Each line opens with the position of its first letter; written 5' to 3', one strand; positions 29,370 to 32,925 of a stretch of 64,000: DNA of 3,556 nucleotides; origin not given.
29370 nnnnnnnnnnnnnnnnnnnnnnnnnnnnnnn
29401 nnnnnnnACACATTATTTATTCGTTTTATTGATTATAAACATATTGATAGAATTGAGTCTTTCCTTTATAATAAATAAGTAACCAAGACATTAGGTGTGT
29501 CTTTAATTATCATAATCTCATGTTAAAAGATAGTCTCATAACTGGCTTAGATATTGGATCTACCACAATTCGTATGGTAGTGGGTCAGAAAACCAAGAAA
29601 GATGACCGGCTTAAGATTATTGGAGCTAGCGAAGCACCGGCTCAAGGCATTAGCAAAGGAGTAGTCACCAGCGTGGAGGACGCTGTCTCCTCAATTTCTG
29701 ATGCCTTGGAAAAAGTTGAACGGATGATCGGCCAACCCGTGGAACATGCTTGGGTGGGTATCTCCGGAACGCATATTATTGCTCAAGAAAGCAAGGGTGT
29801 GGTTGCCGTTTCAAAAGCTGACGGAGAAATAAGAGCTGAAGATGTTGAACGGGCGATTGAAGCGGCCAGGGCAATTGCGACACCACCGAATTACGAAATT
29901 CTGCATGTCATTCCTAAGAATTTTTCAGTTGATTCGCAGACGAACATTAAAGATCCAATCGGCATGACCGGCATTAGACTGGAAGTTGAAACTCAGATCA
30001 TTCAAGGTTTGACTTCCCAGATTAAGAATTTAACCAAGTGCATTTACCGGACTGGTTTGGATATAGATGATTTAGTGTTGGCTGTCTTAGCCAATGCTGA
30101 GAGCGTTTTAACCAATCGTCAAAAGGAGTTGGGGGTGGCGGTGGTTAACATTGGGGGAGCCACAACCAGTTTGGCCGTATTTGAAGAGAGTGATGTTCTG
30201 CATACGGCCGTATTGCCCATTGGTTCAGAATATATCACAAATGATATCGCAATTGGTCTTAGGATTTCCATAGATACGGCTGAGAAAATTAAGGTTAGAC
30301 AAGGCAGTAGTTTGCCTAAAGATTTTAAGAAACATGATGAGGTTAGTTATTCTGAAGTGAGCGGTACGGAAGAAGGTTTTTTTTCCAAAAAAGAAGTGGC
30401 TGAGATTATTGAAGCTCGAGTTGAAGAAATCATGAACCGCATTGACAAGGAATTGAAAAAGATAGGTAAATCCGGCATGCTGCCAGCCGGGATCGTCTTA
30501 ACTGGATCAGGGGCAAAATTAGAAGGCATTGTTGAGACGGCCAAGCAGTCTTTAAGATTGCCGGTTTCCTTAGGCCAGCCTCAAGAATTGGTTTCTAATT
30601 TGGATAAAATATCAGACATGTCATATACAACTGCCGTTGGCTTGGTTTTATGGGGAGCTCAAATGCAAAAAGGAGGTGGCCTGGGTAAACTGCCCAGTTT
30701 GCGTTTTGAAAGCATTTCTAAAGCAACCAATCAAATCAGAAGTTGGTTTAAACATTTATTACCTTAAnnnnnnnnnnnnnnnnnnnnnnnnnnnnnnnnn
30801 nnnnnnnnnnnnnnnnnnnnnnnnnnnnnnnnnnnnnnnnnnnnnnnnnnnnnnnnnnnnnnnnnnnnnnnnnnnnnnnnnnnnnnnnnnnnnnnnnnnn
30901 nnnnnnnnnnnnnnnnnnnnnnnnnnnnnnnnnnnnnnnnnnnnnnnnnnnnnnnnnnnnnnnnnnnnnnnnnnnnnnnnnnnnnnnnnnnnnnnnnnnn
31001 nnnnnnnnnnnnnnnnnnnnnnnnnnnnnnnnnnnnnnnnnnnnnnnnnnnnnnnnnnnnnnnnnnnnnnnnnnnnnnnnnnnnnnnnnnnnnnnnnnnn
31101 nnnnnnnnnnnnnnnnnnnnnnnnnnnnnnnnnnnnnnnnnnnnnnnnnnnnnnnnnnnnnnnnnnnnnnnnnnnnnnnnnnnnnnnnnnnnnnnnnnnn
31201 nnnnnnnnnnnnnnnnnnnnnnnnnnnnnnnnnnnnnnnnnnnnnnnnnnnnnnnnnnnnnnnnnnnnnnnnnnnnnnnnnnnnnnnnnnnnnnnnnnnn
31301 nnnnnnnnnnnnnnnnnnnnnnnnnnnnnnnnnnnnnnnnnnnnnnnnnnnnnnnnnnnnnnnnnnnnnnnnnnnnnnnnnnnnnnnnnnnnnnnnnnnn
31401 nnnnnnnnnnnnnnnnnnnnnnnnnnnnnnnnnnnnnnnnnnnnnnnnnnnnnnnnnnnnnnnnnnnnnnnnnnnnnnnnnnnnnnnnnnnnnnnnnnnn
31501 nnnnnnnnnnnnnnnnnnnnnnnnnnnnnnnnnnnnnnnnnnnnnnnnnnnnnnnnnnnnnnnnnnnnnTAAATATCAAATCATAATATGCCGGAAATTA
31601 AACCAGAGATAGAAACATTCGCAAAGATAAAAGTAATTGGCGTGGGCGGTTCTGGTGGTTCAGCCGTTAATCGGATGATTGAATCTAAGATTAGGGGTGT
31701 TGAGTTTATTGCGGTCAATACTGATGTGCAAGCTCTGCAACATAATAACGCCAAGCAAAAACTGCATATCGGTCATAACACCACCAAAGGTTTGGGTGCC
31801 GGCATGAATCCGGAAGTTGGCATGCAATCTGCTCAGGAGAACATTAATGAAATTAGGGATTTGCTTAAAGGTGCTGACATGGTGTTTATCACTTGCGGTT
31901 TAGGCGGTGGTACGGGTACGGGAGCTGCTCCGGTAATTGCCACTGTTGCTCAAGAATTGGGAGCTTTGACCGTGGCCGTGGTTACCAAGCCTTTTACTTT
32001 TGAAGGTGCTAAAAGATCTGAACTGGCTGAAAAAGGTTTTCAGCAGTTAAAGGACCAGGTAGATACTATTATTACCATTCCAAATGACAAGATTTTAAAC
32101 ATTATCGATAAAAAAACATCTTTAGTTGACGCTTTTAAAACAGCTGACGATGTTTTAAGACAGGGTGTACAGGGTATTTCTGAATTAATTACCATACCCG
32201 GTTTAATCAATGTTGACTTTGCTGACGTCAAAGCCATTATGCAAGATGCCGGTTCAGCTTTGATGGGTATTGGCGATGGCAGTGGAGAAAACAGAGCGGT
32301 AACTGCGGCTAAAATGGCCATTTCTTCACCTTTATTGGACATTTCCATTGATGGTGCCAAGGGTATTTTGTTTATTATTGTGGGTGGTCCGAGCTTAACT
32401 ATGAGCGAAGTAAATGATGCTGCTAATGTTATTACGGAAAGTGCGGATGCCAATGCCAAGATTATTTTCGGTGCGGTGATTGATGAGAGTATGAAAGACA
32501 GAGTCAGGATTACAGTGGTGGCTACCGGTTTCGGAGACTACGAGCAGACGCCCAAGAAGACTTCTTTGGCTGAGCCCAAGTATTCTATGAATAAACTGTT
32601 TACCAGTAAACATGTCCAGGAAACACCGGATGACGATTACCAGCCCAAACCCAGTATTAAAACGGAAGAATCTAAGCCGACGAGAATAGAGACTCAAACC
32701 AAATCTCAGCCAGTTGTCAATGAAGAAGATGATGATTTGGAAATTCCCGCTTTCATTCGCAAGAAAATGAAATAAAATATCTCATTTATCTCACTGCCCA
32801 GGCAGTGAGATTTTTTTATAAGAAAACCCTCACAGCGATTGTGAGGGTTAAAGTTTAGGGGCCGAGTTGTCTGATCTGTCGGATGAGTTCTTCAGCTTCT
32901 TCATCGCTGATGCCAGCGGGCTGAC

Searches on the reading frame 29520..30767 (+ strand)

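Call 8: search_protein_families(library=pfam, proteins=[window:29520-30767:+], max_evalue=0.01)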
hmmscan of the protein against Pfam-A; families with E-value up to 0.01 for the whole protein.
window:29520-30767:+ (415 aa): 6 families
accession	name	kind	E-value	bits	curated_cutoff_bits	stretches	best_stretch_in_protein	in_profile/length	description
PF14450.12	FtsA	-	2.9e-34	118.6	31.8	2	207-374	1-127/127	Cell division protein FtsA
PF02491.25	SHS2_FTSA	-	1.2e-28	99.7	25.4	1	83-161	1-78/79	SHS2 domain inserted in FTSA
PF11104.14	PilM_2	-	7.6e-13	48.5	27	1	190-271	166-245/340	Type IV pilus assembly protein PilM;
PF06723.19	MreB_Mbl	-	8e-12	45.1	27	1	202-353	143-305/327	MreB/Mbl protein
PF06277.17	EutA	-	0.00053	19.4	27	1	199-243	138-182/475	Ethanolamine utilisation protein EutA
PF01869.26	BcrAD_BadFG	-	0.0063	16.5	31.5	0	294-346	196-245/271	BadF/BadG/BcrA/BcrD ATPase family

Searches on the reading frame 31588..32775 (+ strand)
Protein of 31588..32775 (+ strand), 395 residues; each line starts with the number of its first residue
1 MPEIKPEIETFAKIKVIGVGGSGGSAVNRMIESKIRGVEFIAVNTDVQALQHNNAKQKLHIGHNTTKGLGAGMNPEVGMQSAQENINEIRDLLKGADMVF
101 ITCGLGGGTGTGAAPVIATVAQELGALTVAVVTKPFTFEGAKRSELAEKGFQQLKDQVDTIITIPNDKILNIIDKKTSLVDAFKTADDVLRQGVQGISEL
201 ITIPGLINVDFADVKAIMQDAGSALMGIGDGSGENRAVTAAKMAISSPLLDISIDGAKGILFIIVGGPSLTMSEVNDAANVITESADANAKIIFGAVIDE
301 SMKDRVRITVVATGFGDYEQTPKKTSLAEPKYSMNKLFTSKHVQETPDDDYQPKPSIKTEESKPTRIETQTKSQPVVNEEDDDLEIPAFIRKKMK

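Call 8: search_protein_families(library=pfam, proteins=[window:31588-32775:+], max_evalue=0.01)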
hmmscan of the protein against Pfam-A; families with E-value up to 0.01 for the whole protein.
window:31588-32775:+ (395 aa): 4 families
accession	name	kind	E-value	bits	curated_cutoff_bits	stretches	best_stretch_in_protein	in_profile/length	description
PF00091.31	Tubulin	-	4.6e-49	167.7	33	1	13-174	1-190/190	Tubulin/FtsZ family, GTPase domain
PF12327.13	FtsZ_C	-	5e-34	116.9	27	1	222-315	1-94/95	FtsZ family, C-terminal domain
PF13809.12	Tubulin_2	-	0.0028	17.4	27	0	16-60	2-55/356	Tubulin like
PF04055.27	Radical_SAM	-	0.0056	17.3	29.5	0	88-220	32-165/166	Radical SAM superfamily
